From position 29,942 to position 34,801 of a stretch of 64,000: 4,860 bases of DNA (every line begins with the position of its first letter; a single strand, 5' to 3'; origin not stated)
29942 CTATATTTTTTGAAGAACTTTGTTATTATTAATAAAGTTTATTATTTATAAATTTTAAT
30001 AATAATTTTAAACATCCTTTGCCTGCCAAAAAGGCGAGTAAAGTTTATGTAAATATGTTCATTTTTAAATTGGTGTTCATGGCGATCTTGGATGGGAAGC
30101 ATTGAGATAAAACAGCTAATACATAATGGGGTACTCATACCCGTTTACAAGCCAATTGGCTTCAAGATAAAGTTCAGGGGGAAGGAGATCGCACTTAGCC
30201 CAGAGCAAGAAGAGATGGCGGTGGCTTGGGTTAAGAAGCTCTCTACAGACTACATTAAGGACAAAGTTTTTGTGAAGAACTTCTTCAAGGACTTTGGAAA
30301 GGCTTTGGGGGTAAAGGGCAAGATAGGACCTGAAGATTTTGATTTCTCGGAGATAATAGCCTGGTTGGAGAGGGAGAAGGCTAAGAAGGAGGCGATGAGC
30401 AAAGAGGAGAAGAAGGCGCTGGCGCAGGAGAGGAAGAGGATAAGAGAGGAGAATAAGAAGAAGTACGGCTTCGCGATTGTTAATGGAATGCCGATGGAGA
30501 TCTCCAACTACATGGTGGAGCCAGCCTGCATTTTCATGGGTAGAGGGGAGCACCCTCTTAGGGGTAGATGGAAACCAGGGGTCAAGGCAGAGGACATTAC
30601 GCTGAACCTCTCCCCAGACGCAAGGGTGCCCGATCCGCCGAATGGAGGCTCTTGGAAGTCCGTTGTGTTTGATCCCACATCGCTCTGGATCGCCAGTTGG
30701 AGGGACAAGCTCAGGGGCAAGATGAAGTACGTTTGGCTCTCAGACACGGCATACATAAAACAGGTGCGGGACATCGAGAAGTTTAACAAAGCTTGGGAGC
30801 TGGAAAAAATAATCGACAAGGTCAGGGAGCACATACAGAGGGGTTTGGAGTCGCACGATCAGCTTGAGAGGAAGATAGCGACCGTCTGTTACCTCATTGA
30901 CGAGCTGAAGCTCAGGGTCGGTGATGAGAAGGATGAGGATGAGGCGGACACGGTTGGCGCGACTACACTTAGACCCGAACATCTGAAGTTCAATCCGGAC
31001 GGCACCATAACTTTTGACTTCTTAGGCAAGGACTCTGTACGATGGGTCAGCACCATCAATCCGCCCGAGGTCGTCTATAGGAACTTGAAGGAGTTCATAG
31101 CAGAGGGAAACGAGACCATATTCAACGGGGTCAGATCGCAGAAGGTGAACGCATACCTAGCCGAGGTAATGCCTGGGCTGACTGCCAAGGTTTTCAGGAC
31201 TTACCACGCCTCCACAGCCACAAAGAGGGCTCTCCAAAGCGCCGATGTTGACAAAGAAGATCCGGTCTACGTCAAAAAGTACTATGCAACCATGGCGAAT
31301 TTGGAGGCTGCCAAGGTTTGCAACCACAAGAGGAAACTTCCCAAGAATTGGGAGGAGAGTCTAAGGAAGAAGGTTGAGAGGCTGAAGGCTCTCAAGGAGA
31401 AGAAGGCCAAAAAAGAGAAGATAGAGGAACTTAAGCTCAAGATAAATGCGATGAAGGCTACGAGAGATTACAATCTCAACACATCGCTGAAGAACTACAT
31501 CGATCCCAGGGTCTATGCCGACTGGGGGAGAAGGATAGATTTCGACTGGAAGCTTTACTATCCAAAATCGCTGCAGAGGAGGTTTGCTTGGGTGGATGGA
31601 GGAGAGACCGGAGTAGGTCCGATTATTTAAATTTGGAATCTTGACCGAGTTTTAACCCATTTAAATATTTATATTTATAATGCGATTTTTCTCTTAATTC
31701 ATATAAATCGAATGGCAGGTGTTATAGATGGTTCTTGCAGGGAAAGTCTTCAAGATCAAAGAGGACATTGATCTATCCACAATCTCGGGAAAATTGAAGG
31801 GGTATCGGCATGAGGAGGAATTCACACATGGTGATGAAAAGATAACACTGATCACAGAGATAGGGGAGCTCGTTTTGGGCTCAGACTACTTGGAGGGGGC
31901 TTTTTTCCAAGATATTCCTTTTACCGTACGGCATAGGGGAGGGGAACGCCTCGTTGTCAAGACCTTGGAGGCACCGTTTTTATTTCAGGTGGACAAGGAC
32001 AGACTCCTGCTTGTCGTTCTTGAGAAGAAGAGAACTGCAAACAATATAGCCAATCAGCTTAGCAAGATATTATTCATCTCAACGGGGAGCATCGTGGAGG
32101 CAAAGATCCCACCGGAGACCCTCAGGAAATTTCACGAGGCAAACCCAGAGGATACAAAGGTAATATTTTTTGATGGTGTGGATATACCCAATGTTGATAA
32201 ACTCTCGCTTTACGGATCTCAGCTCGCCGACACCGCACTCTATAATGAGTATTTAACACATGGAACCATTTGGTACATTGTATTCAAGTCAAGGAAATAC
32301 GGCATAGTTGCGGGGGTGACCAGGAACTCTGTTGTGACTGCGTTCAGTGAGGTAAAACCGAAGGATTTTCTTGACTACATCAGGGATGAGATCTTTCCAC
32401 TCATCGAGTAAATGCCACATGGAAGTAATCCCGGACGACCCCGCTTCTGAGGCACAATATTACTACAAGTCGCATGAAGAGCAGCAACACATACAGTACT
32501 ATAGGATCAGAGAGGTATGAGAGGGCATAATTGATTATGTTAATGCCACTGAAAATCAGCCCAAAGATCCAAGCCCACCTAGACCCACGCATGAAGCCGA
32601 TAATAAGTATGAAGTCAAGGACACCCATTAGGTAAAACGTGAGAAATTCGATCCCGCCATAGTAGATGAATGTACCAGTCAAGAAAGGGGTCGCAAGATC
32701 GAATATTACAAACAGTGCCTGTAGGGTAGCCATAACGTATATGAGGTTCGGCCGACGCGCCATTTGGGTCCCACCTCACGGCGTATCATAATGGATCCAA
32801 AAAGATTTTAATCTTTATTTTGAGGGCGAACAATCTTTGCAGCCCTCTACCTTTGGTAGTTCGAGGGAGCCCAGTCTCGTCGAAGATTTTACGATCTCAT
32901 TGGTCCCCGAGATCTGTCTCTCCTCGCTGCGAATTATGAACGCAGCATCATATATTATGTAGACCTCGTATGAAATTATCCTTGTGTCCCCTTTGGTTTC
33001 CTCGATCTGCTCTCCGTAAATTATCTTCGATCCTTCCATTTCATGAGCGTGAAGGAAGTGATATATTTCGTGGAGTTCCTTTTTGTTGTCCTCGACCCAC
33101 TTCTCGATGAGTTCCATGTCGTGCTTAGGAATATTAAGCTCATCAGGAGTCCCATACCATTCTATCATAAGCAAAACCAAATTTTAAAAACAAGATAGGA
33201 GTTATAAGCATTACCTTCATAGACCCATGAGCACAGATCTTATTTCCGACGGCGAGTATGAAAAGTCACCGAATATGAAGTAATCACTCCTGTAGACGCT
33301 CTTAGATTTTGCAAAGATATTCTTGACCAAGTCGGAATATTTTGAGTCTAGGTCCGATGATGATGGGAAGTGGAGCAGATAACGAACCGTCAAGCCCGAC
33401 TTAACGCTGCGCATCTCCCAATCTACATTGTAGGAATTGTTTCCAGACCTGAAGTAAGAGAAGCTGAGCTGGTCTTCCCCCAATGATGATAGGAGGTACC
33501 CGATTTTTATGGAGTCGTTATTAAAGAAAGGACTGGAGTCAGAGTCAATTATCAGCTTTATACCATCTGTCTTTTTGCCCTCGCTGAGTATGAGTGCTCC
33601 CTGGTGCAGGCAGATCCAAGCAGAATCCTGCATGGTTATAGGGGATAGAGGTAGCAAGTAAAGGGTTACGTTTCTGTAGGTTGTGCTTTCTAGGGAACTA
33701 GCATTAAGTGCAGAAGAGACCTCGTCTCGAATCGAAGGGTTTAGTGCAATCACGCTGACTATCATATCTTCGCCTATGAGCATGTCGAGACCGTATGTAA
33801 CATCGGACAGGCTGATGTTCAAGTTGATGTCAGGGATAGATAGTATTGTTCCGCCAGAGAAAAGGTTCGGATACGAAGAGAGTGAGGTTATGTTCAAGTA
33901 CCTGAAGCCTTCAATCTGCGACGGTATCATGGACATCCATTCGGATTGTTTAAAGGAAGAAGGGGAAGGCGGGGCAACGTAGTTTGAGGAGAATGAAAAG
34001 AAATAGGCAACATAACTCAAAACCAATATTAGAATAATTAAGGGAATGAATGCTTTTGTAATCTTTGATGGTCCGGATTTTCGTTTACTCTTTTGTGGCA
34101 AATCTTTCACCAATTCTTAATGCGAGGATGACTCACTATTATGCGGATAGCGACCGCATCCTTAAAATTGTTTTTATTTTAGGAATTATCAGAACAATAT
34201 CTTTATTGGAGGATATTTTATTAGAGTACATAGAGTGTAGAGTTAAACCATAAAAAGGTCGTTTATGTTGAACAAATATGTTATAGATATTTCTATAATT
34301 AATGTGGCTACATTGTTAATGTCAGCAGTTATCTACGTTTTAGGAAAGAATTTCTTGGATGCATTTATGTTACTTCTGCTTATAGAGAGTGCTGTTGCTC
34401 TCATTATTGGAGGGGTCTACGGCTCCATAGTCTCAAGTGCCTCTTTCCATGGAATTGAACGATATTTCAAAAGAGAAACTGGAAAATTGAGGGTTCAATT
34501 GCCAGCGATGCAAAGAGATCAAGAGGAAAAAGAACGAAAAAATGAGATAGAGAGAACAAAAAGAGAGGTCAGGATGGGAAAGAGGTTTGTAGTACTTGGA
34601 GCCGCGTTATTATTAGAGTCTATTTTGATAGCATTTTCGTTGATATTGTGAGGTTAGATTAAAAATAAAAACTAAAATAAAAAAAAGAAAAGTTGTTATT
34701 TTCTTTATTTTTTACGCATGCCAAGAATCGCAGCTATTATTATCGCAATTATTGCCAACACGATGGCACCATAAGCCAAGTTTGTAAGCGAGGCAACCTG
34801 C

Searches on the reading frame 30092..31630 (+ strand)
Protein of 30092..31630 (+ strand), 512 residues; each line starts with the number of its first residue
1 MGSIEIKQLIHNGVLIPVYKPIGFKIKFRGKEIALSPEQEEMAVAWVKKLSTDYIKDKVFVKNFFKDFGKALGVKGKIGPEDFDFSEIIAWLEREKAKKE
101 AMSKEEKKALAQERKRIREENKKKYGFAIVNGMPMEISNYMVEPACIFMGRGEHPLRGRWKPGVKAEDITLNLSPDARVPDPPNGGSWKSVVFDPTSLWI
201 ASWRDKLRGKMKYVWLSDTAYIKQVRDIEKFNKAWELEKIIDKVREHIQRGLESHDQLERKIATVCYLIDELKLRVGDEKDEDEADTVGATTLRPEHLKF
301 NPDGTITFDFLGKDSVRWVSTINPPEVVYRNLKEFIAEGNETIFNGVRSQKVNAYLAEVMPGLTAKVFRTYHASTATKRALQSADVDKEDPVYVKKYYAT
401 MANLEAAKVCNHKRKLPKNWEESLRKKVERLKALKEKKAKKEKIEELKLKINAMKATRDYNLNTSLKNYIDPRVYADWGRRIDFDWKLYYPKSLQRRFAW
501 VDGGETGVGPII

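Call 7: search_protein_families(library=ncbifam, proteins=[window:30092-31630:+], max_evalue=0.01)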
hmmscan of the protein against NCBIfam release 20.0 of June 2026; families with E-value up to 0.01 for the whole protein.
window:30092-31630:+ (512 aa): 0 families

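Call 95: search_protein_families(library=pfam, proteins=[window:30092-31630:+], max_evalue=0.001)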
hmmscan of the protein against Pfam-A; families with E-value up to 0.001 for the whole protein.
window:30092-31630:+ (512 aa): 4 families
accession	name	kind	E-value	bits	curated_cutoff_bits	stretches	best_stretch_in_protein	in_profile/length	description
PF01028.25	Topoisom_I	-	2.8e-70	236.7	23.7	1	221-443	3-226/228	Eukaryotic DNA topoisomerase I, catalytic core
PF02919.20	Topoisom_I_N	-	1.1e-61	208.5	25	1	7-216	4-213/213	Eukaryotic DNA topoisomerase I, DNA binding fragment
PF14370.11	Topo_C_assoc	-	2.7e-15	56.4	25.1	1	441-501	1-61/70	C-terminal topoisomerase domain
PF02234.24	CDI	-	7e-05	23.3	25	1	107-140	12-44/49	Cyclin-dependent kinase inhibitor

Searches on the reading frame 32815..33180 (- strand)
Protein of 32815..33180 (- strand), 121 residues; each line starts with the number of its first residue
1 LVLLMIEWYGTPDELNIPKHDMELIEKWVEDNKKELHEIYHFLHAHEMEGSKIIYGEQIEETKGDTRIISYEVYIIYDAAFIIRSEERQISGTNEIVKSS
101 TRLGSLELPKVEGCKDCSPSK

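Call 20: search_protein_families(library=pfam, proteins=[window:32815-33180:-], max_evalue=0.05)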
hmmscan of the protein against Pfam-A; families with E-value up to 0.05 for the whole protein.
window:32815-33180:- (121 aa): 1 family
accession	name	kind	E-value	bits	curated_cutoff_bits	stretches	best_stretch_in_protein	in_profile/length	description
PF13711.11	DUF4160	-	0.0064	17.1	23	1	16-39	40-63/65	Domain of unknown function (DUF4160)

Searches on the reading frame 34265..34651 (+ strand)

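Call 20: search_protein_families(library=pfam, proteins=[window:34265-34651:+], max_evalue=0.05)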
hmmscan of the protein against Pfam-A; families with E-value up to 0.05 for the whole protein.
window:34265-34651:+ (128 aa): 2 families
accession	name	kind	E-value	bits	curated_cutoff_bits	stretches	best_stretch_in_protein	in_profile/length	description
PF13038.11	DUF3899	-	0.0072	17.1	23.4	0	44-127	9-85/88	Domain of unknown function (DUF3899)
PF13493.11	DUF4118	-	0.04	14.1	28.4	1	10-78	6-72/107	Domain of unknown function (DUF4118)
